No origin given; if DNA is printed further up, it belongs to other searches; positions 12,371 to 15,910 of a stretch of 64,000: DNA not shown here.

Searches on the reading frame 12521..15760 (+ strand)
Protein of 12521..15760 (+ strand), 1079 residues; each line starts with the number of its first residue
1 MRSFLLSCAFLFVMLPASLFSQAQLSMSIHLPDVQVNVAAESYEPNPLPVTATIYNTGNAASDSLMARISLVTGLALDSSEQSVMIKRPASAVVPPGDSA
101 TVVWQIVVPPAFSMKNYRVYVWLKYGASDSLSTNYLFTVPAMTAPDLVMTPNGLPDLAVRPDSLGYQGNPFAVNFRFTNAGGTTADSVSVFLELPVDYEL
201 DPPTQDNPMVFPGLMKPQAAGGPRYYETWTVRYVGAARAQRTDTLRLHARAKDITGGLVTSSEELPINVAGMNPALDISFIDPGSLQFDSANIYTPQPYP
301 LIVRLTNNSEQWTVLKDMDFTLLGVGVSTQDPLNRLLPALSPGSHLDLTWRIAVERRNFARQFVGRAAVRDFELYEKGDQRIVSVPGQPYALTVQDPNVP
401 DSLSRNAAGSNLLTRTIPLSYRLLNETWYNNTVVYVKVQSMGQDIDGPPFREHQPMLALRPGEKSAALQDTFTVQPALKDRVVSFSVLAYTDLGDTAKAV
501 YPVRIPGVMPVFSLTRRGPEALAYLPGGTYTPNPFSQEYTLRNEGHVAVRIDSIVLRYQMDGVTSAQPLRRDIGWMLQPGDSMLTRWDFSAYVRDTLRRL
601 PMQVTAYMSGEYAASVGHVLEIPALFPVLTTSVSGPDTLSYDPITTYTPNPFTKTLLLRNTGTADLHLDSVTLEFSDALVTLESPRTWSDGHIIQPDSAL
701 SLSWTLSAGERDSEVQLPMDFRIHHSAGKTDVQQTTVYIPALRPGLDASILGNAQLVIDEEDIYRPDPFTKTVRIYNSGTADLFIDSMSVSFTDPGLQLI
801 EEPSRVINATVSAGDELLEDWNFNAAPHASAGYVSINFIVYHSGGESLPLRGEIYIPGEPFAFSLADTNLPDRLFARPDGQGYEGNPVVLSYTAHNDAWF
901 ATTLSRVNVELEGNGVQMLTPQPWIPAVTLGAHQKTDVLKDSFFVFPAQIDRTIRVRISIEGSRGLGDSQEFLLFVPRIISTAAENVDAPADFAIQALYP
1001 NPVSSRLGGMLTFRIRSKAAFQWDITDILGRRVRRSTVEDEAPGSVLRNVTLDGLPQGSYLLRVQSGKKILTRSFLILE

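Call 33: search_protein_families(library=pfam, proteins=[window:12521-15760:+], max_evalue=0.001)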
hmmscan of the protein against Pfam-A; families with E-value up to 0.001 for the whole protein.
window:12521-15760:+ (1079 aa): 3 families
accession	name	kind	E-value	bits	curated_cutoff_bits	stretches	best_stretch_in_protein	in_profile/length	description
PF18962.6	Por_Secre_tail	-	5.9e-06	26.9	27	1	998-1075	1-73/75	Secretion system C-terminal sorting domain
PF10633.15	NPCBM_assoc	-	0.00073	20.1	24.4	0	167-197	3-33/78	NPCBM-associated, NEW3 domain of alpha-galactosidase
PF07705.17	CARDB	-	0.00093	19.8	22.7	0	32-70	2-43/101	CARDB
